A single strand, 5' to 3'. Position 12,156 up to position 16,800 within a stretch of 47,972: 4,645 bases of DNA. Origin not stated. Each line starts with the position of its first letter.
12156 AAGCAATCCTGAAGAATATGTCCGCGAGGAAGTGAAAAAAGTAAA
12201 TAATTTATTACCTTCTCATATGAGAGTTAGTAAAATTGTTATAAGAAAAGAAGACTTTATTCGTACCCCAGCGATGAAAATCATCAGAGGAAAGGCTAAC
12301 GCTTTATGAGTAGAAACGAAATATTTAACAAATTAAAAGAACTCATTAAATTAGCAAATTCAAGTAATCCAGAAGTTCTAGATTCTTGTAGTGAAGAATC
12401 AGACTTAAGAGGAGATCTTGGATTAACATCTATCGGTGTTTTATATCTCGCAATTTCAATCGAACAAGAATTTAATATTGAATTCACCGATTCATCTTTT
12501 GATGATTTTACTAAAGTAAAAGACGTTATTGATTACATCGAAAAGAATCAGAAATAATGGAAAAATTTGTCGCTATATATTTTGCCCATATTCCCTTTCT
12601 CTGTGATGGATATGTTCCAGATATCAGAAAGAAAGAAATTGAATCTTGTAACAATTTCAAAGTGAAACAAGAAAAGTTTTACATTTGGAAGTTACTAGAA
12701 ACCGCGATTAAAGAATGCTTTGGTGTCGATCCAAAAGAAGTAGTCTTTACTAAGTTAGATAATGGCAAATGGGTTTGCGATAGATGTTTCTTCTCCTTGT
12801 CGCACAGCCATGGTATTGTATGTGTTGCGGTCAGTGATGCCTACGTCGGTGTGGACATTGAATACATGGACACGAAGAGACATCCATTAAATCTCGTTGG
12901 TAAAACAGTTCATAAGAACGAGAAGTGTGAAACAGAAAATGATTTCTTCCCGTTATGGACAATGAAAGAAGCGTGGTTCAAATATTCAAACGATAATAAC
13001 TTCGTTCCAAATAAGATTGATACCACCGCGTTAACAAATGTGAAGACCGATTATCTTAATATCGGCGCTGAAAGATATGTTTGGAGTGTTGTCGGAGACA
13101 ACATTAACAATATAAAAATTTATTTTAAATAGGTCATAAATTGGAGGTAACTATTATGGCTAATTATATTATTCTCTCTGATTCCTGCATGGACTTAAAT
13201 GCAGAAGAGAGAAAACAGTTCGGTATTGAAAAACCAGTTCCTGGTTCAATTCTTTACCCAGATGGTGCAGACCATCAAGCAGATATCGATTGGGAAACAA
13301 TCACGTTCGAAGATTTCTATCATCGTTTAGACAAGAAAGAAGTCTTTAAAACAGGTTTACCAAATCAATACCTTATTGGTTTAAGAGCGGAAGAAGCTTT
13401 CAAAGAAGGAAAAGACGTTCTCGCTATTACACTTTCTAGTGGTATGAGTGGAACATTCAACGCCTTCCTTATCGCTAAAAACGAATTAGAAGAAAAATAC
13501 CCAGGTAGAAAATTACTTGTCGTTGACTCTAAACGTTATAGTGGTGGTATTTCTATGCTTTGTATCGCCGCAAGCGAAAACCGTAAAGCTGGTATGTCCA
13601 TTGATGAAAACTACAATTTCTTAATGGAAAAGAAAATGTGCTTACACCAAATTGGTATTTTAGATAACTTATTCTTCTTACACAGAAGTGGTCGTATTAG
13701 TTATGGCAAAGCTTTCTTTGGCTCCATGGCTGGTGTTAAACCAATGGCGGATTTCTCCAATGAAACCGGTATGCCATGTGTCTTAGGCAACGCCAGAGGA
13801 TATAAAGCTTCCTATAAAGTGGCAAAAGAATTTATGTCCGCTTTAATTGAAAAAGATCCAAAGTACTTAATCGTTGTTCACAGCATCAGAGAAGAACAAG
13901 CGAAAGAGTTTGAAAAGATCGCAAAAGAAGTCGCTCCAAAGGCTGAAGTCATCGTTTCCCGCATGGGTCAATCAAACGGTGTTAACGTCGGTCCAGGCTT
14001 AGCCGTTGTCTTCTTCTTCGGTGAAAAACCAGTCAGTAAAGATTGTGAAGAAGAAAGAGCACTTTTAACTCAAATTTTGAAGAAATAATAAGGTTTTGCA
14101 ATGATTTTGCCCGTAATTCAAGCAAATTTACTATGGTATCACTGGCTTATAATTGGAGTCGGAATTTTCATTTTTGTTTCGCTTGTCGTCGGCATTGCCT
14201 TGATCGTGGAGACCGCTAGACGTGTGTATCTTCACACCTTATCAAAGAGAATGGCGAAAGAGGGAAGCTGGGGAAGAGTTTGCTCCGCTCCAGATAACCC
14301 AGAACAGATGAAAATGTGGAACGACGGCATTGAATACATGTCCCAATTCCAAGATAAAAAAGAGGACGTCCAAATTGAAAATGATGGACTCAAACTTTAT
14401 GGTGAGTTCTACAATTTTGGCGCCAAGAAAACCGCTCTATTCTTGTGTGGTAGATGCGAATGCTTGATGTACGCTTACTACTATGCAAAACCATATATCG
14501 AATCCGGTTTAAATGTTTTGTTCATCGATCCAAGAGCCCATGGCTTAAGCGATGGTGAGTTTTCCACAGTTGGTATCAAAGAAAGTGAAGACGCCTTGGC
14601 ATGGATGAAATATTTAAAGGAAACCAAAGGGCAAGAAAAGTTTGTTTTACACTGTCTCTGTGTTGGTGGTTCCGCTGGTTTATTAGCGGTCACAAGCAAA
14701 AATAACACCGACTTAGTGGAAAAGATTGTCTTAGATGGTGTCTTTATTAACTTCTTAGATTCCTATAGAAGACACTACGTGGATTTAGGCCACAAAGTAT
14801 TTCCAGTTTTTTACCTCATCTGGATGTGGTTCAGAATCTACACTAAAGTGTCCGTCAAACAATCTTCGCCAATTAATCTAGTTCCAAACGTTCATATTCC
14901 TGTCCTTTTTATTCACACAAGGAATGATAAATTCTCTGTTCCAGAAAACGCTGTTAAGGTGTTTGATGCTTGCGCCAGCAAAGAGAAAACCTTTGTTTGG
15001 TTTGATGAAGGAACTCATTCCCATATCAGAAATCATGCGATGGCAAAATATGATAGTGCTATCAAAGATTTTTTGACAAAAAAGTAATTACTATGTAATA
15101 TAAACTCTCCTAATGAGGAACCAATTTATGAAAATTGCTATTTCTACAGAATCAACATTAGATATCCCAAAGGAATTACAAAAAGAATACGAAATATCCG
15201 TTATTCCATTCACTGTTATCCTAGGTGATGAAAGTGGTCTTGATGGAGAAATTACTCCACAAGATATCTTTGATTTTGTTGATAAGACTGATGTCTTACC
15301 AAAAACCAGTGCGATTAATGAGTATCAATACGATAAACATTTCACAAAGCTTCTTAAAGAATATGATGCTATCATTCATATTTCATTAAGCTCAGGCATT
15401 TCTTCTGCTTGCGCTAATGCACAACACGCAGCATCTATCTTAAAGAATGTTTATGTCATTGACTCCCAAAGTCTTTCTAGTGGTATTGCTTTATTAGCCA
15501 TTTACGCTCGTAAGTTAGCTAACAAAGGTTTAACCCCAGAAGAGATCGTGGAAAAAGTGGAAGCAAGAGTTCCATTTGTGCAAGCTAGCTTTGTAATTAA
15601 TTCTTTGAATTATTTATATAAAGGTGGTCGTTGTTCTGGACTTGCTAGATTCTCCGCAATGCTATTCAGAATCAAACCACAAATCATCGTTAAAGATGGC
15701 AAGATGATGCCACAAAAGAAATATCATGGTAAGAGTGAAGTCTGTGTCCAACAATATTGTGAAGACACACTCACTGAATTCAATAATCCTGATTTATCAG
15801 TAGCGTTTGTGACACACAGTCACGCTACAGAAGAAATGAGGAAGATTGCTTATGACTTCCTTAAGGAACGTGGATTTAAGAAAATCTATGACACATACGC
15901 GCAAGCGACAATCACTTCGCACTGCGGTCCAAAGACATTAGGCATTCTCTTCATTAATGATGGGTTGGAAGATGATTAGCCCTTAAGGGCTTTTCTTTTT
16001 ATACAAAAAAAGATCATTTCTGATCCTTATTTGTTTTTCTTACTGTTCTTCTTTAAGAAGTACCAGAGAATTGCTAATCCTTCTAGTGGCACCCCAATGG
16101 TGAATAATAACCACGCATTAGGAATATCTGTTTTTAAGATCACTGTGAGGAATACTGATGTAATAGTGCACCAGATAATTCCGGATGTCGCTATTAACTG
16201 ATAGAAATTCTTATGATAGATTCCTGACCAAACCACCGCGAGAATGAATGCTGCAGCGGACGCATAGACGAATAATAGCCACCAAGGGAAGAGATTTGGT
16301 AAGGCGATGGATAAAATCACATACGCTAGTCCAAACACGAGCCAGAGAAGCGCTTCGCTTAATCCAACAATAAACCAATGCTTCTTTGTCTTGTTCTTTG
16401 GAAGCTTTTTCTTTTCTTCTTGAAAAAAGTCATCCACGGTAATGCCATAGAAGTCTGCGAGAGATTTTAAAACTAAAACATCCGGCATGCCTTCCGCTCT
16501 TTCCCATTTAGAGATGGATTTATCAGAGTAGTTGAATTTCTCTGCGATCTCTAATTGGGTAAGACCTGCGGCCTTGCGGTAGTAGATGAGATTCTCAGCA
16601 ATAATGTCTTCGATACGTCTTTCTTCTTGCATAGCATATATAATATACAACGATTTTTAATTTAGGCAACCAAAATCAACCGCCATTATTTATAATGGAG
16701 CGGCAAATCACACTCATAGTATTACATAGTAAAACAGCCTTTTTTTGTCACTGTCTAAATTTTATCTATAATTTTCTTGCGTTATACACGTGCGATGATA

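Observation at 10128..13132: Split, self-contained Aas-like acylation system: PlsC-type acyltransferase, fatty-acyl-AMP ligase, private carrier protein and Sfp-type PPTase in one coupled operon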

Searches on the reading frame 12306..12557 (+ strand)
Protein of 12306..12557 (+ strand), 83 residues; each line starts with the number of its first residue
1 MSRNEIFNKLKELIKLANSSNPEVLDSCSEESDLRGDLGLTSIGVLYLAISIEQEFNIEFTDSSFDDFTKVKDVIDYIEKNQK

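Call 3: search_protein_families(library=pfam, proteins=[window:12306-12557:+], max_evalue=0.01)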
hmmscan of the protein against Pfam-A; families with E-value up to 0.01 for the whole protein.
window:12306-12557:+ (83 aa): 1 family
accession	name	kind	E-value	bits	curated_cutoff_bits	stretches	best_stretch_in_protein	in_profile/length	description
PF00550.31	PP-binding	-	6e-09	36.5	20.8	1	26-78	16-67/67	Phosphopantetheine attachment site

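Call 4: search_protein_families(library=ncbifam, proteins=[window:12306-12557:+], max_evalue=0.01)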
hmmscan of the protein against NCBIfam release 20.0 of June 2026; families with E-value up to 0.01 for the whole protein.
window:12306-12557:+ (83 aa): 12 families
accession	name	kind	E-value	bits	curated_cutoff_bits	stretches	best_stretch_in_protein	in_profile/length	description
NF009104.0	PRK12449.1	equivalog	1.3e-14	53.9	70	1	1-81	1-78/80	acyl carrier protein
NF002148.0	PRK00982.1-2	subfamily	1.8e-11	43.7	71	1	4-82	3-78/79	acyl carrier protein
TIGR00517.1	acyl_carrier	equivalog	5.3e-11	42.2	70.45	1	4-82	2-77/77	acyl carrier protein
NF002150.0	PRK00982.1-4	subfamily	4.3e-10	39.7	66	1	1-83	1-80/80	acyl carrier protein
NF002149.0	PRK00982.1-3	equivalog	2.2e-08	33.9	106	1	29-83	24-78/78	acyl carrier protein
NF058660.1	cispen_ACP_AmcB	equivalog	5.1e-08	33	80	1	27-82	22-79/80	cispentacin biosynthesis acyl carrier protein AmcB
NF002151.0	PRK00982.1-5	equivalog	5.3e-08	32.9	92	1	27-82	22-77/78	acyl carrier protein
NF002147.0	PRK00982.1-1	equivalog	5.7e-07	29.3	84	1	2-82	4-81/83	acyl carrier protein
NF005480.0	PRK07081.1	equivalog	9e-06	25.5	72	1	23-66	17-59/83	acyl carrier protein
NF040636.1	AcpM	exception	0.00016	21.6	146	1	28-80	25-77/93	meromycolate extension acyl carrier protein AcpM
NF005798.0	PRK07639.1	equivalog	0.00025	21.4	100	1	3-83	3-83/91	petrobactin biosynthesis protein AsbD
NF003757.0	PRK05350.1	equivalog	0.00044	20.4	65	1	1-80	2-78/83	acyl carrier protein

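Call 81: search_protein_representatives(protein=window:12306-12554:+)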
Query: 83 residues. Proteins with E-value up to 0.001 (for the whole library): 645; up to 1e-10: 40; up to 1e-30: 0. The best 150 are listed.
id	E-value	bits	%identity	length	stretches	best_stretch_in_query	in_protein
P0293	1.9e-18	82.0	51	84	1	1-82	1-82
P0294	1.6e-16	75.9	45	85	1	2-81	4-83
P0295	4.3e-16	74.5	46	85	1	2-80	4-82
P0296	9.5e-16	73.5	51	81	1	1-80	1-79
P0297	1.7e-15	72.6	46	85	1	1-80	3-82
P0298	3.7e-15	71.6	49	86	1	1-82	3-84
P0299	8.8e-15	70.4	44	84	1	1-81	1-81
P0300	1.0e-14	70.2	48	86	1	2-81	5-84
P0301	1.5e-14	69.7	46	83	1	1-81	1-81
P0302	1.5e-14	69.6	49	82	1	1-80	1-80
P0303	5.2e-14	67.9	48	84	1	1-80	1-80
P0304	7.6e-14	67.4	33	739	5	30-82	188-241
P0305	1.2e-13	66.7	44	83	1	1-81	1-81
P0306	1.6e-13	66.4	46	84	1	2-79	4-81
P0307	1.8e-13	66.2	45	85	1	1-80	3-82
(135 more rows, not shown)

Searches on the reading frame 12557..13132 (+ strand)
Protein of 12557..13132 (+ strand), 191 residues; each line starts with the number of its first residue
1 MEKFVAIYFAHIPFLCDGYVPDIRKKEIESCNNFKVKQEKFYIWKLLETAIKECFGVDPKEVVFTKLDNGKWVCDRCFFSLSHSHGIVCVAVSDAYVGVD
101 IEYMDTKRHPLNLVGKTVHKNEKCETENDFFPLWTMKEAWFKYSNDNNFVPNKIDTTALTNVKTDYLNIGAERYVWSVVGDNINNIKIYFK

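Call 3: search_protein_families(library=pfam, proteins=[window:12557-13132:+], max_evalue=0.01)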
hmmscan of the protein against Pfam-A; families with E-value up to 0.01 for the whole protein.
window:12557-13132:+ (191 aa): 2 families
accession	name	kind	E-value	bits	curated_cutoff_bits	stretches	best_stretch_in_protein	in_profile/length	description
PF01648.25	ACPS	-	1.9e-06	28.3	25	1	97-168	2-87/111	4'-phosphopantetheinyl transferase superfamily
PF11781.13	Zn_ribbon_RRN7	-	0.0016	18.5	27.1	0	63-77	14-27/32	Zinc-finger of RNA-polymerase I-specific TFIIB, Rrn7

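Call 4: search_protein_families(library=ncbifam, proteins=[window:12557-13132:+], max_evalue=0.01)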
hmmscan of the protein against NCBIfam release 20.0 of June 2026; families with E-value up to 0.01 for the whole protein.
window:12557-13132:+ (191 aa): 3 families
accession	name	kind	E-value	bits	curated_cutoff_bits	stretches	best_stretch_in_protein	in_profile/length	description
NF047349.1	4PPT_AusB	equivalog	2e-11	43.8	225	1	46-143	47-147/205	aureusimine biosynthesis 4'-phosphopantetheinyl transferase AusB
NF042922.1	4PPT_HetI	equivalog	4.3e-08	32.8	370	1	39-155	58-190/235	4'-phosphopantetheinyl transferase HetI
NF007676.0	PRK10351.1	equivalog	0.00027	20.6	174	1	77-159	67-158/195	4'-phosphopantetheinyl transferase AcpT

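Call 16: search_solved_structures(query=window:12557-13129:+, max_evalue=1)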
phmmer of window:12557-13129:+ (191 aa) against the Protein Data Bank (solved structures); distinct sequences matched with E-value up to 1: 2.
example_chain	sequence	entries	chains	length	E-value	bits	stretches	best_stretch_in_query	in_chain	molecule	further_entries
1qr0_A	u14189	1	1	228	0.0024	20.9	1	25-146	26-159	4'-PHOSPHOPANTETHEINYL TRANSFERASE SFP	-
4mrt_A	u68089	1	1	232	0.0026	20.8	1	26-146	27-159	4'-phosphopantetheinyl transferase sfp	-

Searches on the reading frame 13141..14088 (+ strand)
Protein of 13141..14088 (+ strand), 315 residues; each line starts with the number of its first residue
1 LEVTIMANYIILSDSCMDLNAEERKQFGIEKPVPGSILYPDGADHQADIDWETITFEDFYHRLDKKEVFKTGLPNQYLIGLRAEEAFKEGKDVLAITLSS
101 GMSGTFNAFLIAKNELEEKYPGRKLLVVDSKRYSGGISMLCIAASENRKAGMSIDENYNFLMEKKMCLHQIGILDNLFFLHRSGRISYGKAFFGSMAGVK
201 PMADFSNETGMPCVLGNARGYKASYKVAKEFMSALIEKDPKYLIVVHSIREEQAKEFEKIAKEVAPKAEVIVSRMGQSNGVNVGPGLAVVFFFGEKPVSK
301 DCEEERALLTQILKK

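Call 3: search_protein_families(library=pfam, proteins=[window:13141-14088:+], max_evalue=0.01)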
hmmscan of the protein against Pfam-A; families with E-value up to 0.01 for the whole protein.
window:13141-14088:+ (315 aa): 1 family
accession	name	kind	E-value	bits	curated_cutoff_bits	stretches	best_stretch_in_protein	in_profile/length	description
PF02645.21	DegV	-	7e-42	144.1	27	1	11-292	4-277/280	Uncharacterised protein, DegV family COG1307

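Call 4: search_protein_families(library=ncbifam, proteins=[window:13141-14088:+], max_evalue=0.01)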
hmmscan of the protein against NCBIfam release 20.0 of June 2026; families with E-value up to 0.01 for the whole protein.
window:13141-14088:+ (315 aa): 2 families
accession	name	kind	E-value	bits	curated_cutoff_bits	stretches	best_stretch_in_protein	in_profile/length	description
TIGR00762.1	DegV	domain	2.8e-48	164.5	99.7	1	11-292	3-275/276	DegV family EDD domain-containing protein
NF038249.1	fatty_FakB1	equivalog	2e-17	63.2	350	1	11-289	5-276/286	fatty acid kinase binding subunit FakB1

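Call 70: search_solved_structures(query=window:13141-14085:+, max_evalue=0.00001)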
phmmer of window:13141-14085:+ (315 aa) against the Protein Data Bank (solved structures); distinct sequences matched with E-value up to 0.00001: 22.
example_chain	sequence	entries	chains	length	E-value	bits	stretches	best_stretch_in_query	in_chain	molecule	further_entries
1pzx_A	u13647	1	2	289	7.9e-20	74.6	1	42-294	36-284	Hypothetical protein APC36103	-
3pl5_A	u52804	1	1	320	6.8e-19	71.6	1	85-295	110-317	Putative uncharacterized protein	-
3jr7_A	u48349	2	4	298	1.2e-18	70.8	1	9-281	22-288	uncharacterized egV family protein COG1307 | EDD domain protein, DegV family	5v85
3fys_A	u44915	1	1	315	2.5e-15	59.9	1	8-287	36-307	Protein degV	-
2dt8_A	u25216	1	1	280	4.4e-15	59.1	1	11-288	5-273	DegV family protein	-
4x9x_A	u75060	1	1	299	7e-15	58.4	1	6-263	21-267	DegV domain-containing protein MW1315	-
1vpv_A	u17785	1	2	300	8.8e-12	48.2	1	11-287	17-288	UPF0230 protein TM1468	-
1mgp_A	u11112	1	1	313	9.9e-12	48.1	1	11-287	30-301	Hypothetical protein TM841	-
3nyi_A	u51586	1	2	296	3.6e-11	46.2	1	7-262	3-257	fat acid-binding protein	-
3lup_A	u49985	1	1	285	4.8e-11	45.8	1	44-289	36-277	DegV family protein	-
6cng_A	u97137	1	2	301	1.1e-08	38.1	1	85-270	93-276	Fatty Acid Kinase (Fak) B3 protein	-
6dke_A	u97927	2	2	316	1.2e-07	34.7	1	42-289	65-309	Fatty Acid Kinase (Fak) B1 protein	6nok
3fdj_A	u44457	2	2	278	2.8e-07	33.5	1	84-224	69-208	DegV family protein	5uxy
3egl_A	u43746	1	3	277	3.9e-07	33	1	66-290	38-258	DegV family protein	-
7sg3_A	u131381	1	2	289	8.2e-07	31.9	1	11-294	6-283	Fatty Acid Kinase B1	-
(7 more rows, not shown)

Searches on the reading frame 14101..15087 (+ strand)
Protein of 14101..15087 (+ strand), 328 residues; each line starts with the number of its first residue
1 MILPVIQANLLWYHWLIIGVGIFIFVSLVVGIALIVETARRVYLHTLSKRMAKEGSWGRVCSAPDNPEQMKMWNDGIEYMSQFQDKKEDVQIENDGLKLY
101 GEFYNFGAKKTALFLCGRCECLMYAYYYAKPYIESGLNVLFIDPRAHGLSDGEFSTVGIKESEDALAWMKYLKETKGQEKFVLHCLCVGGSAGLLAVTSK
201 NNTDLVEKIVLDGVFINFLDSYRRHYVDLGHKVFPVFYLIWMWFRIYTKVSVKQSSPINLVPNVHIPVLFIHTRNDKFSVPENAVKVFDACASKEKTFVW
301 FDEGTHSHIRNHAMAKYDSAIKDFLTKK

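Call 3: search_protein_families(library=pfam, proteins=[window:14101-15087:+], max_evalue=0.01)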
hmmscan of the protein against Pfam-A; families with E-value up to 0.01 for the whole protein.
window:14101-15087:+ (328 aa): 5 families
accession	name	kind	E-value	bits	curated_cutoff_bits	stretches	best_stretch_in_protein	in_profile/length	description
PF12146.15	Hydrolase_4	-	3.5e-10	40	27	1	261-308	187-234/239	Serine aminopeptidase, S33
PF00561.26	Abhydrolase_1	-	1.6e-05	25.1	25.8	1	125-214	15-102/245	alpha/beta hydrolase fold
PF00326.27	Peptidase_S9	-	0.0005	20.1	22.6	1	157-327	40-208/213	Prolyl oligopeptidase family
PF02129.25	Peptidase_S15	-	0.00059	20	23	0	254-307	211-261/262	X-Pro dipeptidyl-peptidase (S15 family)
PF01738.24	DLH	-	0.0037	17.3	21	0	253-320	131-200/217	Dienelactone hydrolase family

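Call 4: search_protein_families(library=ncbifam, proteins=[window:14101-15087:+], max_evalue=0.01)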
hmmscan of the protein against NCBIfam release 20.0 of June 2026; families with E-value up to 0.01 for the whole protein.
window:14101-15087:+ (328 aa): 3 families
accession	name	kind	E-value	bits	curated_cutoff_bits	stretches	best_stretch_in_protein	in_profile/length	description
NF047920.1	lactonase_UilS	equivalog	1.8e-07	31.1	400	1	252-310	207-265/285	UilS family quorum-quenching N-acyl-homoserine lactonase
TIGR02427.1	protocat_pcaD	equivalog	0.00032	20.1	255.85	0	131-211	34-109/251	3-oxoadipate enol-lactonase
TIGR01607.1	PST-A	paralog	0.0014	17.7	218.25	1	257-306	263-311/332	Plasmodium subtelomeric family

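Call 37: search_solved_structures(query=window:14101-15084:+, max_evalue=0.01)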
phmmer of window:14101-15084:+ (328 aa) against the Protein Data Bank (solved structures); distinct sequences matched with E-value up to 0.01: 2.
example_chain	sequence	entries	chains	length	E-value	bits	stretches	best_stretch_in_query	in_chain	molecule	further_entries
5g59_A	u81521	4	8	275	5.1e-10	42.3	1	88-195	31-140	ESTERASE | Uncharacterized protein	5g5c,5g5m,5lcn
5egn_A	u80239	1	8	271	0.0077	18.7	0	92-174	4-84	Esterase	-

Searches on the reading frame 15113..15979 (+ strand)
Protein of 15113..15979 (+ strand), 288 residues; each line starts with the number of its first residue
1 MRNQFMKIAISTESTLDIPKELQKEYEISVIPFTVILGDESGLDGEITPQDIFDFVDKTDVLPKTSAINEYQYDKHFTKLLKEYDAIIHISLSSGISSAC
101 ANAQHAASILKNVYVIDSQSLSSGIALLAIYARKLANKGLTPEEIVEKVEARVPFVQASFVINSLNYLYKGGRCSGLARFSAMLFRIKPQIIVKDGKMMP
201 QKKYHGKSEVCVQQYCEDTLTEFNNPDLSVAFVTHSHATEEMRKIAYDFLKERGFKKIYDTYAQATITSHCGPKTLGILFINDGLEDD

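Call 3: search_protein_families(library=pfam, proteins=[window:15113-15979:+], max_evalue=0.01)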
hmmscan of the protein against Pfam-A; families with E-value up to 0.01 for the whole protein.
window:15113-15979:+ (288 aa): 2 families
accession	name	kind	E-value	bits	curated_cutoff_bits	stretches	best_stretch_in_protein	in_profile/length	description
PF02645.21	DegV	-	2.2e-55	188.4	27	1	7-282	1-279/280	Uncharacterised protein, DegV family COG1307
PF13684.11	FakA-like_C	-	0.003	17.4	23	1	84-135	46-96/216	Fatty acid kinase subunit A-like, C-terminal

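Call 4: search_protein_families(library=ncbifam, proteins=[window:15113-15979:+], max_evalue=0.01)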
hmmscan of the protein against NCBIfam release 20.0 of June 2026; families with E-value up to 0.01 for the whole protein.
window:15113-15979:+ (288 aa): 2 families
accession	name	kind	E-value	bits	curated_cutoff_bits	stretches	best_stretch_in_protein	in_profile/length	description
TIGR00762.1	DegV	domain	4.9e-62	209.6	99.7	1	8-280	1-275/276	DegV family EDD domain-containing protein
NF038249.1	fatty_FakB1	equivalog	2.1e-32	112.4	350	1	6-282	1-281/286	fatty acid kinase binding subunit FakB1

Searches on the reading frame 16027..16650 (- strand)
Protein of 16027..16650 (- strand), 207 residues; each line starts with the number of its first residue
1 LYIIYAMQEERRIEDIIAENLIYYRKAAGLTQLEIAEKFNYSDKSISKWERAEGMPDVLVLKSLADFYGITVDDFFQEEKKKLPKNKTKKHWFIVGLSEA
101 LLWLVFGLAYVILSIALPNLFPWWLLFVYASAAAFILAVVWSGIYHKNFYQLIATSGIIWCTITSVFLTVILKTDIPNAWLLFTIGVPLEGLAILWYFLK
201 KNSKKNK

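Call 3: search_protein_families(library=pfam, proteins=[window:16027-16650:-], max_evalue=0.01)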
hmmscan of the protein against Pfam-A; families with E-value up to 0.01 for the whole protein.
window:16027-16650:- (207 aa): 3 families
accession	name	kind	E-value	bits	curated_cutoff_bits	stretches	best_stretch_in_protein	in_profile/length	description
PF01381.28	HTH_3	-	1.5e-12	47.8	23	1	23-75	3-55/55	Helix-turn-helix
PF13560.12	HTH_31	-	5.6e-07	30.2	27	1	24-73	9-59/64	Helix-turn-helix domain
PF12844.13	HTH_19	-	2.6e-05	24.5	30.2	1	23-78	6-61/64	Helix-turn-helix domain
